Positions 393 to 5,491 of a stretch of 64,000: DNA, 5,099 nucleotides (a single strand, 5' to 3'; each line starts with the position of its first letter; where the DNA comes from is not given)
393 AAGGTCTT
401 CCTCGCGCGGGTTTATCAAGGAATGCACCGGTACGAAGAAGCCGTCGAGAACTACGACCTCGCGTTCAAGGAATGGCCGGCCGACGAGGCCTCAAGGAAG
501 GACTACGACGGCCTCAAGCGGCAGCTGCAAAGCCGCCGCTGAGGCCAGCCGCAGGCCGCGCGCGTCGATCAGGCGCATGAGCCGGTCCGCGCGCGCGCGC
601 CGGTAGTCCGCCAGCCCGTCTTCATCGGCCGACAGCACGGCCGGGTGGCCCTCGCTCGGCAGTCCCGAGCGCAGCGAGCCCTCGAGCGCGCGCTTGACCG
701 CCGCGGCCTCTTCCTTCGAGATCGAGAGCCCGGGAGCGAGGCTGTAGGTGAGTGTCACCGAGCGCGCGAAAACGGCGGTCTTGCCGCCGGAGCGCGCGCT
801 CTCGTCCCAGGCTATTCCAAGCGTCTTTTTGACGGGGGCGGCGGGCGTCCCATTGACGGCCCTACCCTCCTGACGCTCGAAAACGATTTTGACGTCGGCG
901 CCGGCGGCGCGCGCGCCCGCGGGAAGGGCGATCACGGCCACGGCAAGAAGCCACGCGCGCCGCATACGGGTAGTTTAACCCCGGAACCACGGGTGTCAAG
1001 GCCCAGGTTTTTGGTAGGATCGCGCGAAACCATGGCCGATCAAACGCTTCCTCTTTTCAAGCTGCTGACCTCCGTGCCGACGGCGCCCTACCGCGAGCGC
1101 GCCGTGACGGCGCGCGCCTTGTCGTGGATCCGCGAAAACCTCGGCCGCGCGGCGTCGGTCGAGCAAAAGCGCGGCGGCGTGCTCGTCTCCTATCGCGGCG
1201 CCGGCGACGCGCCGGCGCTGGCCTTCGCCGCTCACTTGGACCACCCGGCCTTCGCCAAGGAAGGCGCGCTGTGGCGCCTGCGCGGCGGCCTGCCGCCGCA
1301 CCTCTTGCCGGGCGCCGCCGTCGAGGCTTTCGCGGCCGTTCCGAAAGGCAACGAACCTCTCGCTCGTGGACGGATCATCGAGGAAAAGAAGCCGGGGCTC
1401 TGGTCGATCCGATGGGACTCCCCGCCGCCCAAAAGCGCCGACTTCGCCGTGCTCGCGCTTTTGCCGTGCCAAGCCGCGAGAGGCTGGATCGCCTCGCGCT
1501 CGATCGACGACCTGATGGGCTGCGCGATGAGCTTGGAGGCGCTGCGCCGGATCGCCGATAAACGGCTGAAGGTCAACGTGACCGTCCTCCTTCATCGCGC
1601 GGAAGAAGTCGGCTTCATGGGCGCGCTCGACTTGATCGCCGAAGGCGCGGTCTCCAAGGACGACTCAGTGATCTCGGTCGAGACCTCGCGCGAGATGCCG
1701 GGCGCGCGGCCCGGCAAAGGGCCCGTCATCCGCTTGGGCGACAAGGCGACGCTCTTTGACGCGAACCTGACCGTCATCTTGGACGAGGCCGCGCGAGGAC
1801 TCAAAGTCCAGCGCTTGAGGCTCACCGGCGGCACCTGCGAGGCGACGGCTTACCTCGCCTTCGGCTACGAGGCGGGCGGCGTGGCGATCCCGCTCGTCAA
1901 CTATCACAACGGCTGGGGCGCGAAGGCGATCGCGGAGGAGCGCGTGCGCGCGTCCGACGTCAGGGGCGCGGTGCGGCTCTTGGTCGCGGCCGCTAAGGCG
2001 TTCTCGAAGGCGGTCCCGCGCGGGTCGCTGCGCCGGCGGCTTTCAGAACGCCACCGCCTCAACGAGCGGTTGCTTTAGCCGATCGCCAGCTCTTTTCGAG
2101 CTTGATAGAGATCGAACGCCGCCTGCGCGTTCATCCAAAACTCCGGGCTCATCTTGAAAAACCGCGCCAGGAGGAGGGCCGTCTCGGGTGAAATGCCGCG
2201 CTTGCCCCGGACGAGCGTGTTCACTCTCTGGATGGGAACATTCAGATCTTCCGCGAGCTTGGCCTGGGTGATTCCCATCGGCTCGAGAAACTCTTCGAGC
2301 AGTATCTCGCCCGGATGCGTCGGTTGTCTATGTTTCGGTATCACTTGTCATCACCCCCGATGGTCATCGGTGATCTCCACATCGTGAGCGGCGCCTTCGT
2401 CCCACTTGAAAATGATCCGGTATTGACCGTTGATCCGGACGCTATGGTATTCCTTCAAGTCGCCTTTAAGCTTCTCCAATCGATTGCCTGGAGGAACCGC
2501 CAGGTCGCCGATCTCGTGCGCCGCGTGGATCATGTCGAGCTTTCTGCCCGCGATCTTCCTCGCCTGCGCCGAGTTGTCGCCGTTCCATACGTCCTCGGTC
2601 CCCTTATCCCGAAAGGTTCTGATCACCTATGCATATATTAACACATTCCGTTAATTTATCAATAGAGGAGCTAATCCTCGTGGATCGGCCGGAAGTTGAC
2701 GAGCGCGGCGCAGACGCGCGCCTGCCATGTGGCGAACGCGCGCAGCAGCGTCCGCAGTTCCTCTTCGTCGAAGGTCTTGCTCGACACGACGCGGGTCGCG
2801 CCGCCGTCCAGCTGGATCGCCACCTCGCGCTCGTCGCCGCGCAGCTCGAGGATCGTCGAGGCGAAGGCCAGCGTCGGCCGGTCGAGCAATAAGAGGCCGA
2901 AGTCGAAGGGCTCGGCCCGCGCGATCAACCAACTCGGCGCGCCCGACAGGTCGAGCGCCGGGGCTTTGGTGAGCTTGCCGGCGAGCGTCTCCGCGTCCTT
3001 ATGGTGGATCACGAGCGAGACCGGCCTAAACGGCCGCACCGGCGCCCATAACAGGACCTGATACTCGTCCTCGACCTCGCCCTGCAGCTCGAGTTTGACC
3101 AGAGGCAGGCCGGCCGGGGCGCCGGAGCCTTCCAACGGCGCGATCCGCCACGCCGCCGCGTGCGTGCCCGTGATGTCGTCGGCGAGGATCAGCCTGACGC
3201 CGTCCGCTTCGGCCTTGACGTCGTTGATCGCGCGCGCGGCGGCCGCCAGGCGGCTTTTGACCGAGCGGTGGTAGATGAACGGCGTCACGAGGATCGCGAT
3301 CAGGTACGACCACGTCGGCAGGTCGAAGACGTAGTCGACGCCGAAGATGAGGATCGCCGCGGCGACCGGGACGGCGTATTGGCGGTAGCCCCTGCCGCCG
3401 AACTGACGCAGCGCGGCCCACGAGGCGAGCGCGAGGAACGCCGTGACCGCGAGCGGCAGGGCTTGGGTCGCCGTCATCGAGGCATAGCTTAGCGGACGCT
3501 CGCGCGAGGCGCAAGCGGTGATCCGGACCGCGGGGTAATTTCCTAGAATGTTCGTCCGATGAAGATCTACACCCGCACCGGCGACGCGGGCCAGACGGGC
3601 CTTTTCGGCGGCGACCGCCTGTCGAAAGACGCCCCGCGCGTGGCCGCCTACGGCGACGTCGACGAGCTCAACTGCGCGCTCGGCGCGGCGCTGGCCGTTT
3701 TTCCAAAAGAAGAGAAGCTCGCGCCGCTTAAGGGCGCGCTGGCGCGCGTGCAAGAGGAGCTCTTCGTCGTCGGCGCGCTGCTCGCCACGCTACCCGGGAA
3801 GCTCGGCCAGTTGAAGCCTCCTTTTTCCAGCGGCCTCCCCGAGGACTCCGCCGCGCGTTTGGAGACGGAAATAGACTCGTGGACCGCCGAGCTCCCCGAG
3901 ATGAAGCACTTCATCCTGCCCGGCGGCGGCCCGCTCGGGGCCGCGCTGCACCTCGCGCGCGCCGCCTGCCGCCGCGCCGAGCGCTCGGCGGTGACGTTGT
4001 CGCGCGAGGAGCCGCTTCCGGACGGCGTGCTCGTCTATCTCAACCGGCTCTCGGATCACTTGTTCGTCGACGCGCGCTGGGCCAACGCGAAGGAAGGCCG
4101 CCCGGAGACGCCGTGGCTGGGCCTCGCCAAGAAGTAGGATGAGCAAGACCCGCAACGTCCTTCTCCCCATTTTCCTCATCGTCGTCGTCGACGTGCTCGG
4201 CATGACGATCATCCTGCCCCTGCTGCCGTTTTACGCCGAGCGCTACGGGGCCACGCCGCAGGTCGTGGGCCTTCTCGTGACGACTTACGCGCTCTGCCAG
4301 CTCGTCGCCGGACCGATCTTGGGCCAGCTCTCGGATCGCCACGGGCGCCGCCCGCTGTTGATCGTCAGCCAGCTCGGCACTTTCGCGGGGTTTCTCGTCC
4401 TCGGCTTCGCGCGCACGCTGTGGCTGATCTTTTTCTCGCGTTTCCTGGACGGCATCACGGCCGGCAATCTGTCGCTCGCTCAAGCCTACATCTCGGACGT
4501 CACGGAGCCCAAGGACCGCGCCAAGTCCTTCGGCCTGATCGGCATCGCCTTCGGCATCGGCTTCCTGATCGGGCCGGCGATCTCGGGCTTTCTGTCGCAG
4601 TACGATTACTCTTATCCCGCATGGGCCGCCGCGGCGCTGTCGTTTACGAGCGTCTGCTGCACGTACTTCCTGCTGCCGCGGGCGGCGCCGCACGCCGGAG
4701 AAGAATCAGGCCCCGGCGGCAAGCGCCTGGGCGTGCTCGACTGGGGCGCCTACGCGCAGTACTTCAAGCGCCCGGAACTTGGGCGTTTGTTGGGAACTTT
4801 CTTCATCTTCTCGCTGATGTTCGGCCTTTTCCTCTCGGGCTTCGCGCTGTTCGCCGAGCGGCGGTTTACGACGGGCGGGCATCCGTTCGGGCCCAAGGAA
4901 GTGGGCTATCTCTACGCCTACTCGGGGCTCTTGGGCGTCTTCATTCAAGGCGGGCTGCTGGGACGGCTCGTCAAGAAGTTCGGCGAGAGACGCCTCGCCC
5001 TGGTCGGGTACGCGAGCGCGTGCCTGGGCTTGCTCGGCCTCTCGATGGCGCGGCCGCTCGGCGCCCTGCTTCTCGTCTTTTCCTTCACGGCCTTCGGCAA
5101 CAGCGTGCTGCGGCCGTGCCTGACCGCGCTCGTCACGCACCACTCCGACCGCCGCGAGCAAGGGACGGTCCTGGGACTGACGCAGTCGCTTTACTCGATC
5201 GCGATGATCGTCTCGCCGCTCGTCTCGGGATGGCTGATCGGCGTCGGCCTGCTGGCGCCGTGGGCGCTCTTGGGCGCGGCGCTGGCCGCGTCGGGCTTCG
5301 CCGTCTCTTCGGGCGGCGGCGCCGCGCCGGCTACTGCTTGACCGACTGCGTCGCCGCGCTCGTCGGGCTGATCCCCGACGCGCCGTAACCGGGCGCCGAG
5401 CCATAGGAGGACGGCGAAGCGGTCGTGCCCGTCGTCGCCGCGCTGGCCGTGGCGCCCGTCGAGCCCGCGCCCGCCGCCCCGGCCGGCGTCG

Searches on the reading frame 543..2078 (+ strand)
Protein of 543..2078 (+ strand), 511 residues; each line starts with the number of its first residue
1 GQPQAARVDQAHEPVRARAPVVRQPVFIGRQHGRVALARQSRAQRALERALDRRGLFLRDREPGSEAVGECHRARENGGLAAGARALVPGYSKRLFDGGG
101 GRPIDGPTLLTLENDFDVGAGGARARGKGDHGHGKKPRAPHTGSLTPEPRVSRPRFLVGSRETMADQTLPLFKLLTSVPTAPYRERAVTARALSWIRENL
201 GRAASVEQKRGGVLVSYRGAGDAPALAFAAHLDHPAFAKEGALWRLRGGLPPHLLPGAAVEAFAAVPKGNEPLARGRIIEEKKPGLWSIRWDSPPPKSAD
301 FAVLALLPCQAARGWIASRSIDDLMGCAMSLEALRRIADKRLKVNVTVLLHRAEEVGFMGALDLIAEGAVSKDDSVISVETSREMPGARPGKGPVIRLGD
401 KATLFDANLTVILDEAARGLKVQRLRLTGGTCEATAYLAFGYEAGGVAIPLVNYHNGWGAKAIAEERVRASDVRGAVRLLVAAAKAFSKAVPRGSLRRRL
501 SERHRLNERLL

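Call 92: search_protein_families(library=pfam, proteins=[window:543-2078:+], max_evalue=0.00001)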
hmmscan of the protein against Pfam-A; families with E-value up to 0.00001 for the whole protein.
window:543-2078:+ (511 aa): 3 families
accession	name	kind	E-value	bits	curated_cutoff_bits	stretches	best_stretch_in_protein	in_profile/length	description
PF05343.19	Peptidase_M42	-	2.4e-16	60.1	23.2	1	300-456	112-276/292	M42 glutamyl aminopeptidase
PF04389.22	Peptidase_M28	-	7.3e-06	26.3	21.3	0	322-369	32-82/193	Peptidase family M28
PF01546.33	Peptidase_M20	-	8.8e-06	26.2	24.6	0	314-485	26-205/206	Peptidase family M20/M25/M40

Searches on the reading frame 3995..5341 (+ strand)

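Call 92: search_protein_families(library=pfam, proteins=[window:3995-5341:+], max_evalue=0.00001)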
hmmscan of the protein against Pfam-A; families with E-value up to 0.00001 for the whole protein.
window:3995-5341:+ (448 aa): 4 families
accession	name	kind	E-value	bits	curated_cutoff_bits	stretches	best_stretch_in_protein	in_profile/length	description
PF07690.21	MFS_1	-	3.6e-71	240.3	33.4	2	59-408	1-347/347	Major Facilitator Superfamily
PF13347.12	MFS_2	-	2.4e-12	46.5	27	1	66-416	10-382/427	MFS/sugar transport protein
PF12832.13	MFS_1_like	-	2.1e-11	43.9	25.2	1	61-205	219-366/373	MFS_1 like family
PF00083.30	Sugar_tr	-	1.5e-10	41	22.3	1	89-208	46-173/452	Sugar (and other) transporter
